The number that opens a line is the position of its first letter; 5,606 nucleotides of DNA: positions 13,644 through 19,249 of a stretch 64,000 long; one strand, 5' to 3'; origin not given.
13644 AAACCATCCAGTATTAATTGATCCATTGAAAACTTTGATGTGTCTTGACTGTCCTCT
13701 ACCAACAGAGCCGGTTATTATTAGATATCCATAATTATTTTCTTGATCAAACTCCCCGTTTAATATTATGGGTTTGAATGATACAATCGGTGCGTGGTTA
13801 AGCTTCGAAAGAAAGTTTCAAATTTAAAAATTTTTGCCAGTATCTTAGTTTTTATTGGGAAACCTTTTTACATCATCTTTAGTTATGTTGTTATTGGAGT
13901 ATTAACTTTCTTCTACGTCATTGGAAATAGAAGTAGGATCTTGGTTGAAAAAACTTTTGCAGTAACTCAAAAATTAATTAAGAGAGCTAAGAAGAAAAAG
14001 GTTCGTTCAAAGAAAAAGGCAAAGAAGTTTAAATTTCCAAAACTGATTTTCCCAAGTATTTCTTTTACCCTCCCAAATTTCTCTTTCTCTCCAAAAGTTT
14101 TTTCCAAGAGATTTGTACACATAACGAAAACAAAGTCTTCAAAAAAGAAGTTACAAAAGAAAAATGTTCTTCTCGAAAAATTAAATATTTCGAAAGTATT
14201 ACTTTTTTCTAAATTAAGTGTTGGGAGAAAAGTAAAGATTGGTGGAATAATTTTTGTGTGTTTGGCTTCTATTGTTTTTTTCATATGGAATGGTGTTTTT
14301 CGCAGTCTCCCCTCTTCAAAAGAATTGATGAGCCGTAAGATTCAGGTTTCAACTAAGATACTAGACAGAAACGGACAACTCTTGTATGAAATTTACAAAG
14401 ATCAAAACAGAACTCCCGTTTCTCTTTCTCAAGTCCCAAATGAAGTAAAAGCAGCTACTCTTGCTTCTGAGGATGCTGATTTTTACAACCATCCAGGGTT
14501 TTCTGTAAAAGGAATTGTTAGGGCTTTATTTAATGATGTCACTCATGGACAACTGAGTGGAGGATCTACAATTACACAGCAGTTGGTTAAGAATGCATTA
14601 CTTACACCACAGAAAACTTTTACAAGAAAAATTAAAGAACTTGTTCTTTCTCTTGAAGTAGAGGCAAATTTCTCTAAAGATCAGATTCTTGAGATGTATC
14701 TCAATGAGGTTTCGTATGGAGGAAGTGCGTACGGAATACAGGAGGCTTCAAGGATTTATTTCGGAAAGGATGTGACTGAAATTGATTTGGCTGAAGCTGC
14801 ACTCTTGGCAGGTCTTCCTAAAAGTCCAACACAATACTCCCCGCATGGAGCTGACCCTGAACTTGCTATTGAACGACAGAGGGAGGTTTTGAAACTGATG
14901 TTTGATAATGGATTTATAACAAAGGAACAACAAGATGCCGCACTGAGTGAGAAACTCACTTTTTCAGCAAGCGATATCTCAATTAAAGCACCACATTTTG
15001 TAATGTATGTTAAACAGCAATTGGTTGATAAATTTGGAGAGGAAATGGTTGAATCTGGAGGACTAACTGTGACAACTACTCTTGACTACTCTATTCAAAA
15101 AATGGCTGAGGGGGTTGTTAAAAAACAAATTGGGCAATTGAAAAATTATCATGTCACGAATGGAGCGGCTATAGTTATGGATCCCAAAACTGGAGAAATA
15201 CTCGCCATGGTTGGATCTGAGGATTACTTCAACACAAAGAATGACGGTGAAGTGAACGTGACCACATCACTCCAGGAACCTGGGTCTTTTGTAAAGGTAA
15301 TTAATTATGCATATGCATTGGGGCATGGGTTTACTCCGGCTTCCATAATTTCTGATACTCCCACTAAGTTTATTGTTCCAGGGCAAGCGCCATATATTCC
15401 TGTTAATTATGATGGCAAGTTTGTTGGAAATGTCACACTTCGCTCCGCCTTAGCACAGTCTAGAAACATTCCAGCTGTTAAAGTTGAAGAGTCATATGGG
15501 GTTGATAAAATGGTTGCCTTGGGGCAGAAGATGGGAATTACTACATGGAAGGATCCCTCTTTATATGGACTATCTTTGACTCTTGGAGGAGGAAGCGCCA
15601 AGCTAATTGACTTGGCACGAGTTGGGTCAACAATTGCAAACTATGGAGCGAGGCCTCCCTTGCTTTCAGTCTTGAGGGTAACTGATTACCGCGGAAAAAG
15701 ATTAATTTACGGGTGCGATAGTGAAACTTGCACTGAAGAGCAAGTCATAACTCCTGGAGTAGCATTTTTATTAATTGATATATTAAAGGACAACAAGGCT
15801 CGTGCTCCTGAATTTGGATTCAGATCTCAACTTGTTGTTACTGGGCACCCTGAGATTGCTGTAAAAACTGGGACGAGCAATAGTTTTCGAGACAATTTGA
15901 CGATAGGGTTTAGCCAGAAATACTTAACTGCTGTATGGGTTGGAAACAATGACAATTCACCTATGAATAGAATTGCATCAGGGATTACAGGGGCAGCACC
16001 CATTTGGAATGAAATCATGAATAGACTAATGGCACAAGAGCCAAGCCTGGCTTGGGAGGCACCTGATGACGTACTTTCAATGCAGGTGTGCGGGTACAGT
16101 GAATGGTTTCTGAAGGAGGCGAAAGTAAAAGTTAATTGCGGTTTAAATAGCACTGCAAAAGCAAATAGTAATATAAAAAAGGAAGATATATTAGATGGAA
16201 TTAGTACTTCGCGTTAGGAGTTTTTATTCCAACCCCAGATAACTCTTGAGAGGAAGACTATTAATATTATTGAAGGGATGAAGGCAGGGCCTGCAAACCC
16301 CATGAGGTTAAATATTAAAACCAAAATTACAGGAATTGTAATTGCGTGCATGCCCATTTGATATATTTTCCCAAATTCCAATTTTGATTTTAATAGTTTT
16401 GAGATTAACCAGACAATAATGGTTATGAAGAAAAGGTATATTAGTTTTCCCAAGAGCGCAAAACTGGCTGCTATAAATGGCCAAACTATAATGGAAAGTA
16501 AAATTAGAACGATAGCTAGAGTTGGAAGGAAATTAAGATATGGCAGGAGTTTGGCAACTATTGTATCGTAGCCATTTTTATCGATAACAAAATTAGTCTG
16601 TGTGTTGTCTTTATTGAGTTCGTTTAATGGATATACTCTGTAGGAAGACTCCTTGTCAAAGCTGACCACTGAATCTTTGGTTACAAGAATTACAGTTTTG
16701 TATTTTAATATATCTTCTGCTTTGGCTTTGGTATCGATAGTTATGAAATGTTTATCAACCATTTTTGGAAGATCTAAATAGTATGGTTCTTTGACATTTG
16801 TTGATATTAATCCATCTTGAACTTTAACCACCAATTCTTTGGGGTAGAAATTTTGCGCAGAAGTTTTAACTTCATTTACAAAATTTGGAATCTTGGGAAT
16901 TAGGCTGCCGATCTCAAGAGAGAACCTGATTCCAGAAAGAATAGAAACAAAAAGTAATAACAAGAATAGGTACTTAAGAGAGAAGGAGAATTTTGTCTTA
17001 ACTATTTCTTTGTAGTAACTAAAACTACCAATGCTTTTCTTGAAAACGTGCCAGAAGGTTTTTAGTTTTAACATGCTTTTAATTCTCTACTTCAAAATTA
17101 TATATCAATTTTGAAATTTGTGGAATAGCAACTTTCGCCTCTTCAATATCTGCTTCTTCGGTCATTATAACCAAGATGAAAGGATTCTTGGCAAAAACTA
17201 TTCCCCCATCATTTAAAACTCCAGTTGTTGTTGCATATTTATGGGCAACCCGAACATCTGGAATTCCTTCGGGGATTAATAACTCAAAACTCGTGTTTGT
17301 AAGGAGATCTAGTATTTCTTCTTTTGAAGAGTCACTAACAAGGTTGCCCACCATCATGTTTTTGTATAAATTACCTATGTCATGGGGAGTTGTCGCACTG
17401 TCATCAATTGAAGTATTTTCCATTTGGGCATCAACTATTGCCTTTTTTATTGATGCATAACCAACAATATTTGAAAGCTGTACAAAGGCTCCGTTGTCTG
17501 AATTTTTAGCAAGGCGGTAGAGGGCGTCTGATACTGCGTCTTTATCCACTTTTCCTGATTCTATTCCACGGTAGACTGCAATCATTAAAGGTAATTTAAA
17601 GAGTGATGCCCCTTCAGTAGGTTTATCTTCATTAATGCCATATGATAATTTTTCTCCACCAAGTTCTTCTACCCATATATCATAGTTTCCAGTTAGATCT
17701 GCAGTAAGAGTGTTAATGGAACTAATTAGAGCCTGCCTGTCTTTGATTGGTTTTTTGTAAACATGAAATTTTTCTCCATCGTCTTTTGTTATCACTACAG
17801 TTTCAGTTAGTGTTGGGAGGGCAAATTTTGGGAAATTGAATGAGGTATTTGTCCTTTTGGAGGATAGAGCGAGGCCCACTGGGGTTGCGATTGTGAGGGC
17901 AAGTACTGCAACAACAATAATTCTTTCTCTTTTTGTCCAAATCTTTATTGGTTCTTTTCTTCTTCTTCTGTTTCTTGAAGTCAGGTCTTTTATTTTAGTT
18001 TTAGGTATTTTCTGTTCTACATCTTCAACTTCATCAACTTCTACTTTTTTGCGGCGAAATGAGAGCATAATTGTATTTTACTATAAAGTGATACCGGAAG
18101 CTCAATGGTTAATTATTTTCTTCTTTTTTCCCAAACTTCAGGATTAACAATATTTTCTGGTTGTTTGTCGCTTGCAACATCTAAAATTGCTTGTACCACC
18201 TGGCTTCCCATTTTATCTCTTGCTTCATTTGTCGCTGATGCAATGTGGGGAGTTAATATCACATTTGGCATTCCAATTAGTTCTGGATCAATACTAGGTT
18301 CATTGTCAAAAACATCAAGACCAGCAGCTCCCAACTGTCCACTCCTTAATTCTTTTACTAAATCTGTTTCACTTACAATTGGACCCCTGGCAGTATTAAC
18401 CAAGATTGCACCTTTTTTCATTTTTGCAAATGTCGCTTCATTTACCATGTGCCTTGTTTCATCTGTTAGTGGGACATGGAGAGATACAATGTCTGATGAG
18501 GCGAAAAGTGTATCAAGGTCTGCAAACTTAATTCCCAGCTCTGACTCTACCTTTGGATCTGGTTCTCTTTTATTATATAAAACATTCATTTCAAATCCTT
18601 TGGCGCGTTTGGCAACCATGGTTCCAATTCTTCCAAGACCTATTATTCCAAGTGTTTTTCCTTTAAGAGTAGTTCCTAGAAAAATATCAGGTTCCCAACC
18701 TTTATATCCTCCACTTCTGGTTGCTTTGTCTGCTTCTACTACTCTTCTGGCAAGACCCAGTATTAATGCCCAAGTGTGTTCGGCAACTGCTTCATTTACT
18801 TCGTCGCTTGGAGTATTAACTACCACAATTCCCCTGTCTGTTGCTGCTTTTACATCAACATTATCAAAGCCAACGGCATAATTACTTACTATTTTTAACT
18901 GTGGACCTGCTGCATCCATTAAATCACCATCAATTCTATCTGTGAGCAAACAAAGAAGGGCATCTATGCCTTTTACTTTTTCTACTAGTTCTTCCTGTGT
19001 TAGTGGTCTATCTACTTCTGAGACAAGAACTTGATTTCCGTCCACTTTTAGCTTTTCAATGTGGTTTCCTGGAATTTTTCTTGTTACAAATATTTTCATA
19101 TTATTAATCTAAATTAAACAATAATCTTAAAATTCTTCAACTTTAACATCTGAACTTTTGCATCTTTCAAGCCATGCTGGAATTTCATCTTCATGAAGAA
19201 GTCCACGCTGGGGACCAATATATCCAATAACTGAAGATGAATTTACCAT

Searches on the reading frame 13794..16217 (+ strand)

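Call 43: search_protein_families(library=pfam, proteins=[window:13794-16217:+], max_evalue=0.001)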
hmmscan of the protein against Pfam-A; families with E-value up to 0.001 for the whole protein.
window:13794-16217:+ (807 aa): 2 families
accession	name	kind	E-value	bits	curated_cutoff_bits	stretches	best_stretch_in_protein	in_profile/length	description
PF00912.28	Transgly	-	6e-63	211.9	27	1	194-369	2-177/178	Transglycosylase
PF00905.27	Transpeptidase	-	3e-20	73.1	22.1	1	457-717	1-276/299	Penicillin binding protein transpeptidase domain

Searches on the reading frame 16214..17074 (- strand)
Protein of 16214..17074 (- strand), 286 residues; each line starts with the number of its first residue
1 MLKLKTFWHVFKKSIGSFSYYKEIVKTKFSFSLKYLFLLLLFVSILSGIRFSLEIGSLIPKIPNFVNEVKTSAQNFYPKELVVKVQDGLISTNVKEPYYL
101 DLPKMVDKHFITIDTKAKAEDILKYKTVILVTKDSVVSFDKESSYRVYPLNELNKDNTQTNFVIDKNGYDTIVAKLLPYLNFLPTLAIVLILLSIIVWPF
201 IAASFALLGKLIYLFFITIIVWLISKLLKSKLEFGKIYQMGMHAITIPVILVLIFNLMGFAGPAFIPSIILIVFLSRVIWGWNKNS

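Call 43: search_protein_families(library=pfam, proteins=[window:16214-17074:-], max_evalue=0.001)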
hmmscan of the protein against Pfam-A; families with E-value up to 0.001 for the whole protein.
window:16214-17074:- (286 aa): 1 family
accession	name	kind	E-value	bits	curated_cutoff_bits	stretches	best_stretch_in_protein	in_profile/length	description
PF06691.16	DUF1189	-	6.4e-21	75.4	28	1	8-276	1-241/244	Protein of unknown function (DUF1189)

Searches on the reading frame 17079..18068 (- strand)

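Call 43: search_protein_families(library=pfam, proteins=[window:17079-18068:-], max_evalue=0.001)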
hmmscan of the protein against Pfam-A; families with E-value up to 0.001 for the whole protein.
window:17079-18068:- (329 aa): 1 family
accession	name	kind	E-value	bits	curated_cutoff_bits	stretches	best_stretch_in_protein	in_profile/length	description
PF13354.11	Beta-lactamase2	-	1.3e-26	93.7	22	2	179-303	75-214/214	Beta-lactamase enzyme family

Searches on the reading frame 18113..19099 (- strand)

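Call 43: search_protein_families(library=pfam, proteins=[window:18113-19099:-], max_evalue=0.001)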
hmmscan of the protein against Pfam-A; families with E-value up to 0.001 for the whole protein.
window:18113-19099:- (328 aa): 4 families
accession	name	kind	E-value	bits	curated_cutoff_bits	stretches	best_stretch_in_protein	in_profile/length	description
PF02826.25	2-Hacid_dh_C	-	6.2e-65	218.3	25.1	1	111-287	2-178/178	D-isomer specific 2-hydroxyacid dehydrogenase, NAD binding domain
PF00389.36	2-Hacid_dh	-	2.5e-31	108.6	24.6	1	5-319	3-134/134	D-isomer specific 2-hydroxyacid dehydrogenase, catalytic domain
PF03446.21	NAD_binding_2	-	1.9e-05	25.2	21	1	150-253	2-109/161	NAD binding domain of 6-phosphogluconate dehydrogenase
PF07991.19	KARI_N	-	8e-05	22.7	20.6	1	145-234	2-92/165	Acetohydroxy acid isomeroreductase, NADPH-binding domain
